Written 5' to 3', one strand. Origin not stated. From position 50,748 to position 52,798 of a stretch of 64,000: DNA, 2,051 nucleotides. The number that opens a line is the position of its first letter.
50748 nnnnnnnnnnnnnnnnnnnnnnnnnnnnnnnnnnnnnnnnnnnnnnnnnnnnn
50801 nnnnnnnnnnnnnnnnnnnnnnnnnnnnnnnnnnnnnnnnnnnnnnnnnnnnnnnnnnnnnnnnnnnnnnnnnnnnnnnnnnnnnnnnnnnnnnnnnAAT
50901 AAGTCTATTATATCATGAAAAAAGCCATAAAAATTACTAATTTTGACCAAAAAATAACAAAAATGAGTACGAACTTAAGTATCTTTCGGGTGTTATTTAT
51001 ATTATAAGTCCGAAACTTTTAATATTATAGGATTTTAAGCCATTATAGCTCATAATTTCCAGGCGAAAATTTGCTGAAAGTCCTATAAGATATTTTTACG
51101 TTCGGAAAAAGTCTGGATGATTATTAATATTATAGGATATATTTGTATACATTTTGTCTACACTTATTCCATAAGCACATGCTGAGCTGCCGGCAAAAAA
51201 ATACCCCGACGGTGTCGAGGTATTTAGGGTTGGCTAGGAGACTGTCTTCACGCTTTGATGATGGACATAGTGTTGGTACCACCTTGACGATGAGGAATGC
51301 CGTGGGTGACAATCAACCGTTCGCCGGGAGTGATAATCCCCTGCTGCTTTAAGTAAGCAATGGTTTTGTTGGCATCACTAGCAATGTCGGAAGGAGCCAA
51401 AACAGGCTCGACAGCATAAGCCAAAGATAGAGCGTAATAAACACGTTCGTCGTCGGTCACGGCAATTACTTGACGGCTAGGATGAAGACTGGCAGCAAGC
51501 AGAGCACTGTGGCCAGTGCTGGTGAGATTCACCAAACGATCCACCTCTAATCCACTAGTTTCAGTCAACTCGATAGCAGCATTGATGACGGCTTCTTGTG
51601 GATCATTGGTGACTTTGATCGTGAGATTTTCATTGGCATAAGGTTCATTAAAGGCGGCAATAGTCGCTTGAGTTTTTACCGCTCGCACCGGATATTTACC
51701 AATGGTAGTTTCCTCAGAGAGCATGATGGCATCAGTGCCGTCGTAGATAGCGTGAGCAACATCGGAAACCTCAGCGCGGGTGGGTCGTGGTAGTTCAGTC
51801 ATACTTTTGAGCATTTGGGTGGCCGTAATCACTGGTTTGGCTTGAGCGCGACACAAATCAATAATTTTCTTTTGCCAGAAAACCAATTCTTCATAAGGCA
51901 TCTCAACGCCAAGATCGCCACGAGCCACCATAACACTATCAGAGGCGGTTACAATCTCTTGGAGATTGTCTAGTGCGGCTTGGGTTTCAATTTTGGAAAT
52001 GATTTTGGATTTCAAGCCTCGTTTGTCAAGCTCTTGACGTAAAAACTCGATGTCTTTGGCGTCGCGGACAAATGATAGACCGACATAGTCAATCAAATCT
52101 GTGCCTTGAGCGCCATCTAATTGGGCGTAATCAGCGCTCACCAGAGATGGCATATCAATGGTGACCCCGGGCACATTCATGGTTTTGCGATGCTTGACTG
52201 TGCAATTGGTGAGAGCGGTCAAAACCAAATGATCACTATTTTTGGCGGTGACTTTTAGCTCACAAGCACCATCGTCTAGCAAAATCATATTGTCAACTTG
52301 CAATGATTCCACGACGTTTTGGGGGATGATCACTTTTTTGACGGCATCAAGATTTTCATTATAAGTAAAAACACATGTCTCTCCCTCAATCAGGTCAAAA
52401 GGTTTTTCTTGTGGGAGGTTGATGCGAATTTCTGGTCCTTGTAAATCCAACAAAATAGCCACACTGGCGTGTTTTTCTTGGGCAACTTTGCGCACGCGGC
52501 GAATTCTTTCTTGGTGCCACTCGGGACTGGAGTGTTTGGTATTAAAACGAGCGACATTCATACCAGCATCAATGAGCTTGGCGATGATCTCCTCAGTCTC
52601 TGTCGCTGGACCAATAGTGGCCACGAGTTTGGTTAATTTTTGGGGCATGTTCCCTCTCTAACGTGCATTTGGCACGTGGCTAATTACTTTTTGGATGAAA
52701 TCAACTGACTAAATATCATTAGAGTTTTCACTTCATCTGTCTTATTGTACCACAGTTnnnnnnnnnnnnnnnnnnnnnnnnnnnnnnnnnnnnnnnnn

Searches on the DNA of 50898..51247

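Call 86: search_rna_families(source=window, start=50898, end=51247, threshold=evalue, max_evalue=0.1)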
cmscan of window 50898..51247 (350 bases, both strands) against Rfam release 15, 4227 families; matches with E-value up to 0.1: 1.
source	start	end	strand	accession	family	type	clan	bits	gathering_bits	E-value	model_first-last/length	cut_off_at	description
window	51199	51228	-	RF02701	PsrR1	Gene; sRNA;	-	23.6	42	0.024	46-79/79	no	Photosynthesis regulatory RNA1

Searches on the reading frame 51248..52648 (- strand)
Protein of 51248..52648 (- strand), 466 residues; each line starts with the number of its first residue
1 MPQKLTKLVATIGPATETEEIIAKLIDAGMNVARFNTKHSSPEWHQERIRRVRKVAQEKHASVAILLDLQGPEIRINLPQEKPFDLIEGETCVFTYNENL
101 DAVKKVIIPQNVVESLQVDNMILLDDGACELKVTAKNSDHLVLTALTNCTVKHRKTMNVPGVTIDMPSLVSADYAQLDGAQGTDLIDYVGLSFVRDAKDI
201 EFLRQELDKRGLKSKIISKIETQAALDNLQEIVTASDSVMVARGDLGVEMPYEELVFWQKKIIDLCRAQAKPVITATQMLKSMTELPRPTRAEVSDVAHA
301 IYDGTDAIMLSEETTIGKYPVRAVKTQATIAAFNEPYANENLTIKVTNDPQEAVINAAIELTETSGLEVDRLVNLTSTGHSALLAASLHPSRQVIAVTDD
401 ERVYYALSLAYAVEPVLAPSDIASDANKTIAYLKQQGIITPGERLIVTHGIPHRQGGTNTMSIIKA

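Call 13: search_protein_families(library=pfam, proteins=[window:51248-52648:-])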
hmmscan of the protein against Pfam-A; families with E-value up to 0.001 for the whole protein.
window:51248-52648:- (466 aa): 2 families
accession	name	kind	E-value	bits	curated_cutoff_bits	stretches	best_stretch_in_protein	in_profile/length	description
PF00224.27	PK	-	1.6e-102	343.4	30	1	4-324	2-328/328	Pyruvate kinase, barrel domain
PF02887.21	PK_C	-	2.2e-19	70.1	28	1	352-464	1-114/114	Pyruvate kinase, alpha/beta domain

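Call 15: find_encoding_contigs(protein=window:51248-52648:-, flank=3000, max_places=6)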
Protein window:51248-52648:- (466 aa): 3 contigs read that carry it; 3 places shown.
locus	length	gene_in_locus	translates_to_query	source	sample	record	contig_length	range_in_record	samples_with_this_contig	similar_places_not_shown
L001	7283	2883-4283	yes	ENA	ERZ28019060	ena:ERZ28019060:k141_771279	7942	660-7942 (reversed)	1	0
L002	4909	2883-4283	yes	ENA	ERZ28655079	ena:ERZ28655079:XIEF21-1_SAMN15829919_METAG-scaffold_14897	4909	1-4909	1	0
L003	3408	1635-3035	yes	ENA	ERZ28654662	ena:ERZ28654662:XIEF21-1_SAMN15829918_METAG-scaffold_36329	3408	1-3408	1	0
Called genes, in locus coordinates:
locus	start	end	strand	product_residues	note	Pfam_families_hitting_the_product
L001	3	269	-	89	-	?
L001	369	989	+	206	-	PF02190:LON_substr_bdg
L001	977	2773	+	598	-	PF00004:AAA, PF07728:AAA_5, PF22667:Lon_lid, PF05362:Lon_C, PF13541:ChlI (weak)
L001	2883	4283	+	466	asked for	PF00224:PK, PF02887:PK_C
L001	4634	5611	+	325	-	PF20511:PMI_typeI_cat, PF21621:MPI_cupin_dom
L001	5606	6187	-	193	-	PF02643:DUF192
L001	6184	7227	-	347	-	PF02463:SMC_N, PF13175:AAA_15, PF13476:AAA_23, PF13304:AAA_21 (faint)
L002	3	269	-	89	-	?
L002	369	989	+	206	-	PF02190:LON_substr_bdg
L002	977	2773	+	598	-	PF00004:AAA, PF07728:AAA_5, PF22667:Lon_lid, PF05362:Lon_C, PF13541:ChlI (weak)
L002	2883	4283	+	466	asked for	PF00224:PK, PF02887:PK_C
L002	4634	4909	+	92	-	?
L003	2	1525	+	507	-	?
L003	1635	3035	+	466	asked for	PF00224:PK, PF02887:PK_C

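Call 21: find_homologous_proteins(query=window:51248-52648:-, max_evalue=1e-60)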
Query window:51248-52648:- (466 aa): 7907 proteins with E <= 1e-60 among 8000 candidates; the best 120 are listed.
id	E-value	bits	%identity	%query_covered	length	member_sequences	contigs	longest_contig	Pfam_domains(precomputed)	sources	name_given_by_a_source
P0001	0.0e+0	1014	100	100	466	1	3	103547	PF00224.28,PF02887.22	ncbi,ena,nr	ncbi:pyruvate kinase [bacterium]|nr:pyruvate kinase [bacterium]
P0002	2.5e-267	905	89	100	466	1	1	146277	PF00224.28,PF02887.22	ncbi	-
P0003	3.7e-266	901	88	100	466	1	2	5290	PF00224.28,PF02887.22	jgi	-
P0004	8.4e-265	896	88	100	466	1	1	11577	PF00224.28,PF02887.22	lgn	-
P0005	1.1e-264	896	88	100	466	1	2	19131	PF00224.28,PF02887.22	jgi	-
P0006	1.5e-250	849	81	100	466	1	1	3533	PF00224.28,PF02887.22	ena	-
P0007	1.1e-225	768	75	100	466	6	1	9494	PF00224.28,PF02887.22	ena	-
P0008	1.3e-224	764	74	100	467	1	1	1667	PF00224.28,PF02887.22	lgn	-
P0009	1.4e-224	764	74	100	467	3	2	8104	PF00224.28,PF02887.22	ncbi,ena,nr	ncbi:pyruvate kinase [bacterium]|nr:pyruvate kinase [bacterium]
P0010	3.4e-211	720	69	100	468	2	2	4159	PF00224.28,PF02887.22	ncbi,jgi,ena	-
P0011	3.3e-205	700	68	100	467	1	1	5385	PF00224.28,PF02887.22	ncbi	-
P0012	6.9e-194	663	66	100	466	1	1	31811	PF00224.28,PF02887.22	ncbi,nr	ncbi:MAG: pyruvate kinase [bacterium]|nr:pyruvate kinase [bacterium]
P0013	4.6e-192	657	65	99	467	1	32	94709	PF00224.28,PF02887.22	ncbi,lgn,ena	-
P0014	6.7e-191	653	65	100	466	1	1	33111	PF00224.28,PF02887.22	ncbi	-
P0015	7.9e-190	649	65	100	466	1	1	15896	PF00224.28,PF02887.22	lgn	-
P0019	5.7e-187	640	65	100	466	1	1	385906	PF00224.28,PF02887.22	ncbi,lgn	-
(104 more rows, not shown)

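Call 22: find_encoding_contigs(protein=P0002, flank=10000, max_places=2)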
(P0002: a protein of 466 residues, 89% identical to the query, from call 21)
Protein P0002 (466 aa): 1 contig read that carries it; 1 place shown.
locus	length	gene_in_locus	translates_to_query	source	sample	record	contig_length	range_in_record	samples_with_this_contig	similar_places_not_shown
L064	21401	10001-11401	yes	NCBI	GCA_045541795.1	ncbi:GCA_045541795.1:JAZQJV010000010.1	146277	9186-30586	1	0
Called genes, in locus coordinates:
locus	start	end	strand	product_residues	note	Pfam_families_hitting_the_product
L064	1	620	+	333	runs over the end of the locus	PF01210:NAD_Gly3P_dh_N, PF02558:ApbA (weak), PF07479:NAD_Gly3P_dh_C, PF20618:GPD_NAD_C_bact (weak)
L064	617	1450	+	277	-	PF00149:Metallophos, PF12850:Metallophos_2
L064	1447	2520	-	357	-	PF02646:RmuC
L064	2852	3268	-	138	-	PF01592:NifU_N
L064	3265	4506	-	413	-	PF00266:Aminotran_5, PF00155:Aminotran_1_2 (weak), PF01053:Cys_Met_Meta_PP, PF01041:DegT_DnrJ_EryC1 (faint)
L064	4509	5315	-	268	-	PF01458:SUFBD_core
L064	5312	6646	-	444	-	PF01458:SUFBD_core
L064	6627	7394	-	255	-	PF02463:SMC_N (faint), PF00005:ABC_tran, PF13304:AAA_21 (faint)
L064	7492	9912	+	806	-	PF02190:LON_substr_bdg, PF00004:AAA, PF07728:AAA_5, PF22667:Lon_lid, PF05362:Lon_C, PF13541:ChlI (weak)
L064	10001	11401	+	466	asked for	PF00224:PK, PF02887:PK_C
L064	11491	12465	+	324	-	PF20511:PMI_typeI_cat, PF07883:Cupin_2 (faint), PF21621:MPI_cupin_dom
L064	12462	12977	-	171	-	PF02643:DUF192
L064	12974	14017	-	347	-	PF02463:SMC_N, PF13175:AAA_15, PF13476:AAA_23, PF13555:AAA_29 (faint), PF13304:AAA_21 (faint)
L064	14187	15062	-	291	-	PF00535:Glycos_transf_2, PF10111:Glyco_tranf_2_2 (faint), PF13641:Glyco_tranf_2_3, PF13712:Glyco_tranf_2_5 (faint)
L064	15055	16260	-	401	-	PF13439:Glyco_transf_4, PF00534:Glycos_transf_1, PF13692:Glyco_trans_1_4, PF13524:Glyco_trans_1_2 (weak)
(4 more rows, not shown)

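Call 23: find_encoding_contigs(protein=P0005, flank=10000, max_places=2)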
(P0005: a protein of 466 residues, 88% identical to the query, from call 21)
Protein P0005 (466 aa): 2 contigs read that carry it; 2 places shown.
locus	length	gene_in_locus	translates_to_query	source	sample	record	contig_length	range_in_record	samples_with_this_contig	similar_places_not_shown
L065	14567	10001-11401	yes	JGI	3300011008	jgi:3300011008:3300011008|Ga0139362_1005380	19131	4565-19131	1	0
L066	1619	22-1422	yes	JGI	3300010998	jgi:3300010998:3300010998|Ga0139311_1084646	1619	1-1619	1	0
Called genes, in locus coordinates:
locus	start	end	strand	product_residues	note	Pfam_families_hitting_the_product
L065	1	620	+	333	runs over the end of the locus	PF01210:NAD_Gly3P_dh_N, PF02558:ApbA (weak), PF07479:NAD_Gly3P_dh_C, PF20618:GPD_NAD_C_bact (weak)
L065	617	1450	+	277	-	PF00149:Metallophos, PF12850:Metallophos_2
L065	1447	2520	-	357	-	PF02646:RmuC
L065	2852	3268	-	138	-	PF01592:NifU_N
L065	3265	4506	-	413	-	PF00266:Aminotran_5, PF00155:Aminotran_1_2 (weak), PF01053:Cys_Met_Meta_PP, PF01041:DegT_DnrJ_EryC1 (faint)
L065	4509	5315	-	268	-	PF01458:SUFBD_core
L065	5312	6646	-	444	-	PF01458:SUFBD_core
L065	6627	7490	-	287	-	PF02463:SMC_N (faint), PF00005:ABC_tran, PF13304:AAA_21 (faint)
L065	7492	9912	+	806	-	PF02190:LON_substr_bdg, PF00004:AAA, PF07728:AAA_5, PF22667:Lon_lid, PF05362:Lon_C, PF13541:ChlI (weak)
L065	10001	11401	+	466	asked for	PF00224:PK, PF02887:PK_C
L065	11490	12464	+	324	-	PF20511:PMI_typeI_cat, PF07883:Cupin_2 (faint), PF21621:MPI_cupin_dom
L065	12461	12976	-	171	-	PF02643:DUF192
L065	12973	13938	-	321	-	PF02463:SMC_N, PF13304:AAA_21 (faint), PF13476:AAA_23 (weak)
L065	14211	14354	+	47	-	-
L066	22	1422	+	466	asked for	PF00224:PK, PF02887:PK_C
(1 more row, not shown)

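Call 24: find_encoding_contigs(protein=P0009, flank=10000, max_places=2)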
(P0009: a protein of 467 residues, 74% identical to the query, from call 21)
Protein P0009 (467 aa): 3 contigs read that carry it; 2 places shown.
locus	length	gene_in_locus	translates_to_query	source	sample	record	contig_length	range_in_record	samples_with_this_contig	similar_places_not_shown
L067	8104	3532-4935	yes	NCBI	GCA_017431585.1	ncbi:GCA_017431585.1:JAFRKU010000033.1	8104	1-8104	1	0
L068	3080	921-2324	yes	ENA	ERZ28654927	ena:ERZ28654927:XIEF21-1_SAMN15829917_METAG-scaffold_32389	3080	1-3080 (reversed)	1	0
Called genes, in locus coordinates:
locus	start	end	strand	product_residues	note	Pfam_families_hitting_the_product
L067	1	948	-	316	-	PF10543:ORF6N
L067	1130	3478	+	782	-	PF02190:LON_substr_bdg, PF00004:AAA, PF07724:AAA_2 (faint), PF07728:AAA_5, PF22667:Lon_lid, PF05362:Lon_C, PF13541:ChlI (faint)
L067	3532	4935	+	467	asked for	PF00224:PK, PF02887:PK_C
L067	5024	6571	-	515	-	-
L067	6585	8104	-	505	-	PF27431:UvrB_3rd, PF00271:Helicase_C, PF12344:UvrB, PF02151:UVR (weak)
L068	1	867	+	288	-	?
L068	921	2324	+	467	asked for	PF00224:PK, PF02887:PK_C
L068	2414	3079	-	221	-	?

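Call 25: find_encoding_contigs(protein=P0001, flank=10000, max_places=4)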
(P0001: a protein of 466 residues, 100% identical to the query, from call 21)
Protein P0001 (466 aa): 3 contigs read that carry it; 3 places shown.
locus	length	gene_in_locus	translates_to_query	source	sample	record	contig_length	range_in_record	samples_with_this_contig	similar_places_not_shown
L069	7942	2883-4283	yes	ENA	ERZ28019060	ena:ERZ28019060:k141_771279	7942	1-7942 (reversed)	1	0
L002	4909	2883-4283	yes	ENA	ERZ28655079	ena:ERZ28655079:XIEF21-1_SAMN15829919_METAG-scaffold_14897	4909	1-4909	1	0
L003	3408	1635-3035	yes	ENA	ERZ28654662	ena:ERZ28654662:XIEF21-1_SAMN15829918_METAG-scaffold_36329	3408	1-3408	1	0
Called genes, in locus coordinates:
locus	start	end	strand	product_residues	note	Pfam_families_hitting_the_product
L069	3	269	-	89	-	?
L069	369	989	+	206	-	PF02190:LON_substr_bdg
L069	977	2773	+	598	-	PF00004:AAA, PF07728:AAA_5, PF22667:Lon_lid, PF05362:Lon_C, PF13541:ChlI (weak)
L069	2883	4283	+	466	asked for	PF00224:PK, PF02887:PK_C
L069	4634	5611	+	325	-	PF20511:PMI_typeI_cat, PF21621:MPI_cupin_dom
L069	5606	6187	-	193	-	PF02643:DUF192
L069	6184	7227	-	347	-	PF02463:SMC_N, PF13175:AAA_15, PF13476:AAA_23, PF13304:AAA_21 (faint)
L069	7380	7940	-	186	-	?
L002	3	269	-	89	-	?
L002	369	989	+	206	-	PF02190:LON_substr_bdg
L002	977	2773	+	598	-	PF00004:AAA, PF07728:AAA_5, PF22667:Lon_lid, PF05362:Lon_C, PF13541:ChlI (weak)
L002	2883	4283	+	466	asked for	PF00224:PK, PF02887:PK_C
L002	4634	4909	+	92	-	?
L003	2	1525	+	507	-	?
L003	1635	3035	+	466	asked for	PF00224:PK, PF02887:PK_C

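Call 45: find_encoding_contigs(protein=P0007, flank=10000, max_places=1)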
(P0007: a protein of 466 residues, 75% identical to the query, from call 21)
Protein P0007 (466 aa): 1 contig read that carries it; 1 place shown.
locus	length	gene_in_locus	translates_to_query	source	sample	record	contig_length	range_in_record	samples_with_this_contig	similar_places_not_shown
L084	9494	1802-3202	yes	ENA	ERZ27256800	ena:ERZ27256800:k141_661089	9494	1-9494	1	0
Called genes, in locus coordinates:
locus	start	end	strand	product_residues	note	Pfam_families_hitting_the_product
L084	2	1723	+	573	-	?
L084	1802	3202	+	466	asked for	PF00224:PK, PF02887:PK_C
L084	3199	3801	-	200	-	PF01725:Ham1p_like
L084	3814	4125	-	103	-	-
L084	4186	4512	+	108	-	PF14076:DUF4258 (weak)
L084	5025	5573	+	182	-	PF10688:Imp-YgjV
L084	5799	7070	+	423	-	PF09603:Fib_succ_major (weak)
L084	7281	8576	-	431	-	PF00342:PGI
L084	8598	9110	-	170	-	PF02075:RuvC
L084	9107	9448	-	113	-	PF06831:H2TH, PF06827:zf-FPG_IleRS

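Call 46: find_encoding_contigs(protein=P0012, flank=10000, max_places=1)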
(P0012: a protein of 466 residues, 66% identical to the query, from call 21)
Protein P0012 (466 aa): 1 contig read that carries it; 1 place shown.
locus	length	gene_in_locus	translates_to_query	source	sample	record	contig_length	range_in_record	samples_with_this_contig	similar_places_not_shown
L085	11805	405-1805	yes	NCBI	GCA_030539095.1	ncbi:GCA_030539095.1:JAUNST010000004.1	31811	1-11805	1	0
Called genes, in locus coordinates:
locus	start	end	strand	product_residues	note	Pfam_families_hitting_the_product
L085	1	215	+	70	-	?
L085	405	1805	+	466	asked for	PF00224:PK, PF02887:PK_C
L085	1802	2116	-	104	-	-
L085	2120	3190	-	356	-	PF13177:DNA_pol3_delta2, PF13401:AAA_22 (weak), PF00004:AAA, PF07728:AAA_5 (faint), PF22608:DNAX_ATPase_lid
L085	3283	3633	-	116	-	PF00453:Ribosomal_L20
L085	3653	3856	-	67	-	PF01632:Ribosomal_L35p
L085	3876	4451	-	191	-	PF05198:IF3_N, PF00707:IF3_C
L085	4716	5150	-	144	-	-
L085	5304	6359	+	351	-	-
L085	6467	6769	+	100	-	-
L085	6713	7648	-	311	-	PF01715:IPPT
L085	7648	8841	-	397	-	PF00919:UPF0004, PF04055:Radical_SAM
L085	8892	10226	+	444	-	-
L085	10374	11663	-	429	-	PF02403:Seryl_tRNA_N, PF00587:tRNA-synt_2b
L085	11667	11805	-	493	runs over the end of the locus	PF01336:tRNA_anti-codon, PF00152:tRNA-synt_2, PF01409:tRNA-synt_2d (faint)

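Call 47: find_encoding_contigs(protein=P0019, flank=10000, max_places=1)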
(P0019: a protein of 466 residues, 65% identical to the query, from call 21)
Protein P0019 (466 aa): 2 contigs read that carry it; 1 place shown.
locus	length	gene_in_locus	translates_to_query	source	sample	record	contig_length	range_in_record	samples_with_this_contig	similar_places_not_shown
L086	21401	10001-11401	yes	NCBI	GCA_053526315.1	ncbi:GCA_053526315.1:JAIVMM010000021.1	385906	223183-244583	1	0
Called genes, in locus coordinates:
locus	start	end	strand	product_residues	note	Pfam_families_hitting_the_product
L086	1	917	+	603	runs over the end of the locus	PF13529:Peptidase_C39_2 (weak)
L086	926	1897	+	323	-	PF01207:Dus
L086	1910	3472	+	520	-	-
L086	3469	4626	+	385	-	PF13439:Glyco_transf_4, PF00534:Glycos_transf_1, PF13692:Glyco_trans_1_4, PF00982:Glyco_transf_20 (weak)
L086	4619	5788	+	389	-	PF00534:Glycos_transf_1, PF13692:Glyco_trans_1_4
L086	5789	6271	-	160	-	PF02075:RuvC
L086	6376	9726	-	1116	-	PF13540:RCC1_2, PF25390:WD40_RLD, PF00415:RCC1, PF13540:RCC1_2, PF25390:WD40_RLD, PF00415:RCC1, PF13540:RCC1_2, PF00415:RCC1, +19 more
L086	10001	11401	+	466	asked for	PF00224:PK, PF02887:PK_C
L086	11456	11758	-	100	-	-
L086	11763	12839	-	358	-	PF13177:DNA_pol3_delta2, PF13604:AAA_30 (weak), PF13245:AAA_19 (faint), PF13401:AAA_22 (weak), PF00004:AAA, PF07728:AAA_5 (faint), PF22608:DNAX_ATPase_lid (weak)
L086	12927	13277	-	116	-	PF00453:Ribosomal_L20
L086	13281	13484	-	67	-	PF01632:Ribosomal_L35p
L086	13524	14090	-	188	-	PF05198:IF3_N, PF00707:IF3_C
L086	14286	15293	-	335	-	PF01183:Glyco_hydro_25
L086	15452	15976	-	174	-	-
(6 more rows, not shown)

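Call 48: find_encoding_contigs(protein=P0004, flank=10000, max_places=1)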
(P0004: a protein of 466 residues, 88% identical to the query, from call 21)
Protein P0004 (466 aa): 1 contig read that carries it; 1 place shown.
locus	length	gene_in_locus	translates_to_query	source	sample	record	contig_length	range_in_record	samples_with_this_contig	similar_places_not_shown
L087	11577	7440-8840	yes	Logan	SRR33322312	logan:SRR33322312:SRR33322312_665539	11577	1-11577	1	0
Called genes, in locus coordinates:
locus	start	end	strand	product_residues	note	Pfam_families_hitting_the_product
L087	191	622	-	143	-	PF01592:NifU_N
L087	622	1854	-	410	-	PF00266:Aminotran_5, PF01053:Cys_Met_Meta_PP, PF00155:Aminotran_1_2, PF01041:DegT_DnrJ_EryC1 (weak)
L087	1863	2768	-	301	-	PF01458:SUFBD_core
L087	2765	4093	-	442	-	PF19295:SufBD_N, PF01458:SUFBD_core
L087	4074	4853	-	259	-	PF00005:ABC_tran, PF02463:SMC_N (faint), PF13304:AAA_21 (faint)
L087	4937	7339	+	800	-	PF02190:LON_substr_bdg, PF07724:AAA_2 (faint), PF00004:AAA, PF07728:AAA_5, PF22667:Lon_lid, PF05362:Lon_C, PF13541:ChlI (weak)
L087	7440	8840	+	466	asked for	PF00224:PK, PF02887:PK_C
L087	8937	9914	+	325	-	PF20511:PMI_typeI_cat, PF21621:MPI_cupin_dom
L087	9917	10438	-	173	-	PF02643:DUF192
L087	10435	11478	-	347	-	PF02463:SMC_N, PF13175:AAA_15, PF13476:AAA_23, PF13304:AAA_21 (weak)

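Call 51: search_protein_families(library=pfam, proteins=[L067:5024-6571:-], max_evalue=0.01)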
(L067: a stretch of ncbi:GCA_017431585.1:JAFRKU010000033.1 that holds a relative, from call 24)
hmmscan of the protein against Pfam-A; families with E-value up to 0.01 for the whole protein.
L067:5024-6571:- (515 aa): 0 families

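Call 55: list_cluster_members(proteins=[P0001, P0002, P0009, P0012, P0019])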
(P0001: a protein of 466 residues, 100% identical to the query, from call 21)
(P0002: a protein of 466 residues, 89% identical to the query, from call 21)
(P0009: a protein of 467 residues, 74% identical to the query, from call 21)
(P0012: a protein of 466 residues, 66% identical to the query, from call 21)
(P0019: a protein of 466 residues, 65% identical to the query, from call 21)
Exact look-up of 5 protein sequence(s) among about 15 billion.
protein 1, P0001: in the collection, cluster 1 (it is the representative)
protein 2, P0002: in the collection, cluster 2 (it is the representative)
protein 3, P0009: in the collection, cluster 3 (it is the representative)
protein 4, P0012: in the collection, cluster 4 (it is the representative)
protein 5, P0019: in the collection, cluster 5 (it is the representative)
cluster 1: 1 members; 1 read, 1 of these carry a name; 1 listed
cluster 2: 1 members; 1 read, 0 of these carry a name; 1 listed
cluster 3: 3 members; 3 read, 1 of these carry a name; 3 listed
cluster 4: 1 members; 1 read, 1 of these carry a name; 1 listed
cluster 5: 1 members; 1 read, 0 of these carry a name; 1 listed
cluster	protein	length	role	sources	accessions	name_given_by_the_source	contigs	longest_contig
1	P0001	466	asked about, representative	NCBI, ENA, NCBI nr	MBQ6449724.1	pyruvate kinase [bacterium]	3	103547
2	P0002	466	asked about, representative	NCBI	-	-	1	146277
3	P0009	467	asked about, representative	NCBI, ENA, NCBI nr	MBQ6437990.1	pyruvate kinase [bacterium]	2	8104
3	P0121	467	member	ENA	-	-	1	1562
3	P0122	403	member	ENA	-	-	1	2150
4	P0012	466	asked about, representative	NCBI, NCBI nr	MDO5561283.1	MAG: pyruvate kinase [bacterium] | pyruvate kinase [bacterium]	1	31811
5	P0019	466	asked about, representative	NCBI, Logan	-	-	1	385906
